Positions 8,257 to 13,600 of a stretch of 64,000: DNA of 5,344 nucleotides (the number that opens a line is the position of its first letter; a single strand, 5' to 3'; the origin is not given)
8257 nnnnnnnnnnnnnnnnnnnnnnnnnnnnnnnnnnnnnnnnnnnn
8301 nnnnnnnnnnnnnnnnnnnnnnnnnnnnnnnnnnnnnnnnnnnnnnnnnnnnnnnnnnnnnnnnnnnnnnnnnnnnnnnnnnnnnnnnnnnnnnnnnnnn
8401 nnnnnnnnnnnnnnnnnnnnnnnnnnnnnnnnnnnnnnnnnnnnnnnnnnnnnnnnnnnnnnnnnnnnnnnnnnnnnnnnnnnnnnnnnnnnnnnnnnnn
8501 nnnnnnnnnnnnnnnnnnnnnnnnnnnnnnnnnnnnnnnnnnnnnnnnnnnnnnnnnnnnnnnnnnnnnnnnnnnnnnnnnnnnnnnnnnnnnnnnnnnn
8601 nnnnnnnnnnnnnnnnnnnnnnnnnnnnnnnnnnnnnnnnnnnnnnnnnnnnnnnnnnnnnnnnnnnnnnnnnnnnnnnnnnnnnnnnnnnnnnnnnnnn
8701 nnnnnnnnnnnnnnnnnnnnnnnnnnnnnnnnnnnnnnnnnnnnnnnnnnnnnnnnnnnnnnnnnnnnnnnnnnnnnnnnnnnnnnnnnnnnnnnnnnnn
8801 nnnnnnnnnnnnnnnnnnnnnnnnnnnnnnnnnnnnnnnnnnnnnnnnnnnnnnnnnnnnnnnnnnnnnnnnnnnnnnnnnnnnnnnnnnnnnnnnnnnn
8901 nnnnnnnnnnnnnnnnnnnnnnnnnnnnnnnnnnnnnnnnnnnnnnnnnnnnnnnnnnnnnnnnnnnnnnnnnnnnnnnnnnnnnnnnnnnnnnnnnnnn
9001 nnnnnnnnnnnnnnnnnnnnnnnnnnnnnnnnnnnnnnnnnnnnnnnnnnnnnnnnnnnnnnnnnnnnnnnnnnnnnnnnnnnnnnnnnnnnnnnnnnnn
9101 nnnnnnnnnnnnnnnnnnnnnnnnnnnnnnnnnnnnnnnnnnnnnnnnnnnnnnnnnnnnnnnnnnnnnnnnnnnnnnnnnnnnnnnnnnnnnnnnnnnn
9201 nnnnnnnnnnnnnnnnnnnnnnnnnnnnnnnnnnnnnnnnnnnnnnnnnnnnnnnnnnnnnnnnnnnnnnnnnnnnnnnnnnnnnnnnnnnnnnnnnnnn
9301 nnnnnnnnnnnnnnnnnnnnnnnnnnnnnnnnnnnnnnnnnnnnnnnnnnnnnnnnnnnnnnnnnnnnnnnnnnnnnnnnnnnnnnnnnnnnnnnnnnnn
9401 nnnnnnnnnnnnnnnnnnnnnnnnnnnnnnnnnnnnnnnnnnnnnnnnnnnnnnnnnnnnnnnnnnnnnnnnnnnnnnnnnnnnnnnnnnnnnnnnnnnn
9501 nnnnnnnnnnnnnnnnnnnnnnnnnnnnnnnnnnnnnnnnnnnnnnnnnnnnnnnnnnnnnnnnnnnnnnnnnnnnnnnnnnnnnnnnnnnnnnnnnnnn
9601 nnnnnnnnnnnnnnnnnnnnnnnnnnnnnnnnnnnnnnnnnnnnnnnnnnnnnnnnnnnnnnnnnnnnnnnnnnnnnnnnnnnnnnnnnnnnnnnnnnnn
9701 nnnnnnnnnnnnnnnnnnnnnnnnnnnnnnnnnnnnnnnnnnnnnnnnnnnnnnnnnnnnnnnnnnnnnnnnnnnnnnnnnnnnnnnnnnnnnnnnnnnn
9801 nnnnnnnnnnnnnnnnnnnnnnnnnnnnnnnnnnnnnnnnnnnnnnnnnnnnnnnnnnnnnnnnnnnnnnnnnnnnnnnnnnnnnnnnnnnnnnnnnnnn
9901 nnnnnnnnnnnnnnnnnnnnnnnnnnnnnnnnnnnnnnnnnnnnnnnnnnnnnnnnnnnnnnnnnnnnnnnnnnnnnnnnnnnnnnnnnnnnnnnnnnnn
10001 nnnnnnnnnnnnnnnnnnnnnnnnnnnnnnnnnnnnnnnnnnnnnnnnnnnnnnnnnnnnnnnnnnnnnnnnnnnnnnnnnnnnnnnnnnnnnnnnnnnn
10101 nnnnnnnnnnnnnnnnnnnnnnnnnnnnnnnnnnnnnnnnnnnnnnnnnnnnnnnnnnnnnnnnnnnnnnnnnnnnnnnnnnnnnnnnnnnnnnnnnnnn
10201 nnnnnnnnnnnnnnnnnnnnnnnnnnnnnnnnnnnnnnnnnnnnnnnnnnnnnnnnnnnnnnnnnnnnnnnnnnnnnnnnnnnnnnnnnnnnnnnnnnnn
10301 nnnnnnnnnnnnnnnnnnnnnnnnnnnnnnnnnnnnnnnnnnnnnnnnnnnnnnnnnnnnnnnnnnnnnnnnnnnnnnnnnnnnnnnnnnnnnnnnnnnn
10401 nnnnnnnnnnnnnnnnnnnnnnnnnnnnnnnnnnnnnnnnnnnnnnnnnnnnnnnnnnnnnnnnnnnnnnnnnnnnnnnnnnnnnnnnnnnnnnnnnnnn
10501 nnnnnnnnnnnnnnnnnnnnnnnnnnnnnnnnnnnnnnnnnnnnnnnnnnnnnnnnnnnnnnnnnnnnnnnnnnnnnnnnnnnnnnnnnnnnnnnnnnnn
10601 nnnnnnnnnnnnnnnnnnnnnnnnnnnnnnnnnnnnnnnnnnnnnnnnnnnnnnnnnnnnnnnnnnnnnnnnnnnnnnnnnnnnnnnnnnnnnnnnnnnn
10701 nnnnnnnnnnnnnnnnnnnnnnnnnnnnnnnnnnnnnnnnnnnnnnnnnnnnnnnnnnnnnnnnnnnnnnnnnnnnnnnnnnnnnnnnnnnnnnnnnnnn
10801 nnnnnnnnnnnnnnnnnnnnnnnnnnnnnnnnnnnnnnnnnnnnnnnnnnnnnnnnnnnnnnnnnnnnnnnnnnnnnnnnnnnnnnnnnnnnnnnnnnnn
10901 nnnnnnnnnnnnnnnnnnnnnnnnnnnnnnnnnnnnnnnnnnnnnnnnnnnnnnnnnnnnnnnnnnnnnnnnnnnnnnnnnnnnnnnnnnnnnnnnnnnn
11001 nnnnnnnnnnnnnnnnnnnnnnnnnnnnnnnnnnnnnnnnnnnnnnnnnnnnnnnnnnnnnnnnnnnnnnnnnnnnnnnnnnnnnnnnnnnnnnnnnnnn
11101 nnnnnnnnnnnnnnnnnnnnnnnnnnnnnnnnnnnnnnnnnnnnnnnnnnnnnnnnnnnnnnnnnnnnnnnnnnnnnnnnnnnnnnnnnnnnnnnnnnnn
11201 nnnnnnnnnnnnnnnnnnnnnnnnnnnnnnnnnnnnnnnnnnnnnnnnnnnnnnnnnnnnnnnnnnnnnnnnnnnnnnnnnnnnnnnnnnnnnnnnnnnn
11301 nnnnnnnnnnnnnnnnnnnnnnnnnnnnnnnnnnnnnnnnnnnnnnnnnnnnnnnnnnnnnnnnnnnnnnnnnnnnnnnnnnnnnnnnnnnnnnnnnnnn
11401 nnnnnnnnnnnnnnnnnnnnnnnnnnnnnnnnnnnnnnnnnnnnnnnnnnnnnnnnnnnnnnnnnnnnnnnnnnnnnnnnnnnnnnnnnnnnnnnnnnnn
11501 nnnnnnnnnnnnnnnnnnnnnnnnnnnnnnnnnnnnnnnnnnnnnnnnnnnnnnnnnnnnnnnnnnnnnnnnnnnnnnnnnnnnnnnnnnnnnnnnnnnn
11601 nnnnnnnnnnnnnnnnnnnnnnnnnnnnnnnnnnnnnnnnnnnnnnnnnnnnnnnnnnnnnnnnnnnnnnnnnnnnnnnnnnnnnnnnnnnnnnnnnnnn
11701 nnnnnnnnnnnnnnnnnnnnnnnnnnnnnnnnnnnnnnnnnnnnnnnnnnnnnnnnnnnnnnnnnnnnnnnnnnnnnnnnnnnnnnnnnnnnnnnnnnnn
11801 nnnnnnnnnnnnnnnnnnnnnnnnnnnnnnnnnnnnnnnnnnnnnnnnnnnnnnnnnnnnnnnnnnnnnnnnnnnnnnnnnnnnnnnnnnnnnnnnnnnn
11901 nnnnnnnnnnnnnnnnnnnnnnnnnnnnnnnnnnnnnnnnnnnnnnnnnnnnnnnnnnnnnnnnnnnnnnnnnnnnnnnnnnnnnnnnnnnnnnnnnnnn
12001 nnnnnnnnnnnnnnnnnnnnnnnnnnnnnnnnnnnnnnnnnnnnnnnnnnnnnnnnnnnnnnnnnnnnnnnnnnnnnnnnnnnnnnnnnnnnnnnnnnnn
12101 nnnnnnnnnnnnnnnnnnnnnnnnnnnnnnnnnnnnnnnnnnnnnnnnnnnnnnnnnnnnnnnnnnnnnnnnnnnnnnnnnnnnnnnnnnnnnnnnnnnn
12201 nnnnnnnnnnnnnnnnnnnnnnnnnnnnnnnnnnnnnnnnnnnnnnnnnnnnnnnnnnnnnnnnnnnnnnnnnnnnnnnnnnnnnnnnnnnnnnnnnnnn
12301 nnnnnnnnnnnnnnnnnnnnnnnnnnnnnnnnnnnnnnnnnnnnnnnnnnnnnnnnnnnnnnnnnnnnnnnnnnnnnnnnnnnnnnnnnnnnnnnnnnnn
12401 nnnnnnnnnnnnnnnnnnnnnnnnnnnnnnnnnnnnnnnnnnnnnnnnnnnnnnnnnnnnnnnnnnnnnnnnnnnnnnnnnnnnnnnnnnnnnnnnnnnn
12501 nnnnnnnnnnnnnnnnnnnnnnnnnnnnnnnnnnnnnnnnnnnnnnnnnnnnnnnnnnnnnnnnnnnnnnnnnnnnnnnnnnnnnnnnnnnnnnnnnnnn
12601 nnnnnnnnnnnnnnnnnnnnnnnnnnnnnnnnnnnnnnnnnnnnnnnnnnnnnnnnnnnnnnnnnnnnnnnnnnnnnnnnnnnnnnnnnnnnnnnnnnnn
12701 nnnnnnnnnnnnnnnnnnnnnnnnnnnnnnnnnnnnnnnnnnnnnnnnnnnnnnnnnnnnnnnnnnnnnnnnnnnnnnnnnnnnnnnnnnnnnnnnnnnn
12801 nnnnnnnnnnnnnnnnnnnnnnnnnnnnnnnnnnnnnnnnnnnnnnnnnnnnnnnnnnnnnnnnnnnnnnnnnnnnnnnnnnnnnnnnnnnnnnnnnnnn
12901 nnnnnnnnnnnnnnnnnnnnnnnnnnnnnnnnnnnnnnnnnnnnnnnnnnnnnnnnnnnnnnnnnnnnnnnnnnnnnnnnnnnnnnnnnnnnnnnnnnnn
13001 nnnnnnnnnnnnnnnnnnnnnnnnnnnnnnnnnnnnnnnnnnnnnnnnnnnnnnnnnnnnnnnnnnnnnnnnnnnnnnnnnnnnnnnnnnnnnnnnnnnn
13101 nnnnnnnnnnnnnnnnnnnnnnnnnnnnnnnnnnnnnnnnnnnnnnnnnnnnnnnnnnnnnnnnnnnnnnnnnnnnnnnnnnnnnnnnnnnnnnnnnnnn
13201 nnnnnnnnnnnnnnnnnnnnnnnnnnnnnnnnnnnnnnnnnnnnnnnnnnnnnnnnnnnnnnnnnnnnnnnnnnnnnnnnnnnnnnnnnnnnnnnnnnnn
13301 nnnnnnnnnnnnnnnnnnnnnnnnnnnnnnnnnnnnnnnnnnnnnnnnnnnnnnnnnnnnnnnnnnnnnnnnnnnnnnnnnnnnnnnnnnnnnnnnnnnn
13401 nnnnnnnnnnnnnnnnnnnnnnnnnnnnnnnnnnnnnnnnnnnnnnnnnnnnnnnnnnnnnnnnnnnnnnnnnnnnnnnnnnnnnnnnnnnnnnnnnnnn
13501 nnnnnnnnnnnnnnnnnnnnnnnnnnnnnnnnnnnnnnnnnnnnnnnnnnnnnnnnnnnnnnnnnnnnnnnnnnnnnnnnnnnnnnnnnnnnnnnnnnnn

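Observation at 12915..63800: Five dispersed G-rich intergenic islands appear to be one previously uncharacterised repeat family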

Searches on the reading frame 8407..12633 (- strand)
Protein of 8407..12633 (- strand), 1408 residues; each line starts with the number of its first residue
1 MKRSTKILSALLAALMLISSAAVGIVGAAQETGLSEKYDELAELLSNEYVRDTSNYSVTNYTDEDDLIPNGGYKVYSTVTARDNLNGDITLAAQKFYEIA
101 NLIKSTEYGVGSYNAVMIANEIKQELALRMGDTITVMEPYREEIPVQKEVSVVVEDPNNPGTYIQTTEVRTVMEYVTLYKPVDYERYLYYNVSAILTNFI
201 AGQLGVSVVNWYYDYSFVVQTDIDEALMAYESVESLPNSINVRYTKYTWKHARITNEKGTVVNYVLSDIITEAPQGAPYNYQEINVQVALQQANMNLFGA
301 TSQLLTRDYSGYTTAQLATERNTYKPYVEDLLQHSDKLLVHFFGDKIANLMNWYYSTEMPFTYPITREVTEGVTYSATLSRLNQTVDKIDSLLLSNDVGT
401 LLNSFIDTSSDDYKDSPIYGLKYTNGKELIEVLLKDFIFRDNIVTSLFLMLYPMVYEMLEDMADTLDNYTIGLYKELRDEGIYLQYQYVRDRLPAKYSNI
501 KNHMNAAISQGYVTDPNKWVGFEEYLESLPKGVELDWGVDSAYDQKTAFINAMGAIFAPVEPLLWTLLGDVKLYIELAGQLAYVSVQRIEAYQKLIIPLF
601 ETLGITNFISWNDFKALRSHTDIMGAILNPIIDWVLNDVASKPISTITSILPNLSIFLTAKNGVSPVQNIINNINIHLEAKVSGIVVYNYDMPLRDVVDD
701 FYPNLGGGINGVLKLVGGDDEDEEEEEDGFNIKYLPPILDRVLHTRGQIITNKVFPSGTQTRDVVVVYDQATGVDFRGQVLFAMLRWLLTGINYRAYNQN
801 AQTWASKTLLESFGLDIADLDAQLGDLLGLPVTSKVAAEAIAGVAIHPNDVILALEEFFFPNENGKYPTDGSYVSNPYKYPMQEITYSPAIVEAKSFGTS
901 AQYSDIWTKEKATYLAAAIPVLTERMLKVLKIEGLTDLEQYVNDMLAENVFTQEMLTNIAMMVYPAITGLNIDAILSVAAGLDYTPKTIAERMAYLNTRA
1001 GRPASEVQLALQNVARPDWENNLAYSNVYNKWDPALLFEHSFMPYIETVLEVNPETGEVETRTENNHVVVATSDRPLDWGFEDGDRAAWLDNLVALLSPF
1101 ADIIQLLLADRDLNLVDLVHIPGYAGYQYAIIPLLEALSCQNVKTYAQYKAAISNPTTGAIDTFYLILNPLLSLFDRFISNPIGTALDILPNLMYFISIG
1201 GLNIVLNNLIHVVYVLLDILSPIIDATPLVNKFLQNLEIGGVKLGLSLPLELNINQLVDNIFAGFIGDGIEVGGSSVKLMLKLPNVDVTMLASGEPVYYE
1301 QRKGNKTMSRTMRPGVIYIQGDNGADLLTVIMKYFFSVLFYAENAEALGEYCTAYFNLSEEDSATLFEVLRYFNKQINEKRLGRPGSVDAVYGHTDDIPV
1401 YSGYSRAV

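Call 27: search_protein_families(library=pfam, proteins=[window:8407-12633:-], max_evalue=0.01)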
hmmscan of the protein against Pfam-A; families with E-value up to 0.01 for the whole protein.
window:8407-12633:- (1408 aa): 0 families

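Call 46: find_related_loci(query=window:8407-12633:-, collection=metagenome_contigs, flank=8000)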
Query window:8407-12633:- (1408 aa) in metagenome_contigs; peptide patterns used: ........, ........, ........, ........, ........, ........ (x = any residue, [..] = any of these).
600 stretches matched a pattern, but none encodes a relative of the query by tblastn (E <= 1e-3).
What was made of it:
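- Tried and rejected: Metagenome scan with the 1408-aa protein, which was flooded by a low-complexity pattern (call 46).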

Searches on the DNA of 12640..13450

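Call 59: search_rna_families(source=window, start=12640, end=13450, threshold=evalue, max_evalue=1)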
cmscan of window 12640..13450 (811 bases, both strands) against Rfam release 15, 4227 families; matches with E-value up to 1: 0.
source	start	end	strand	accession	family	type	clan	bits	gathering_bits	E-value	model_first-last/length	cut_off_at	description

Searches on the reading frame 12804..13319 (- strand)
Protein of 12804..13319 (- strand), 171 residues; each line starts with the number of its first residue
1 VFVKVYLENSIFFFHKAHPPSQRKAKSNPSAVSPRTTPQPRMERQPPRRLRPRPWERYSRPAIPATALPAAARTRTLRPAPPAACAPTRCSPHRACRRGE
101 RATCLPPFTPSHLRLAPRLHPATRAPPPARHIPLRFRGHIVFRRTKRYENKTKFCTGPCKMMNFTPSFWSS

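Call 89: search_protein_families(library=pfam, proteins=[window:12804-13319:-], max_evalue=0.1)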
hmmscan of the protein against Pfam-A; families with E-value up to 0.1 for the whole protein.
window:12804-13319:- (171 aa): 0 families
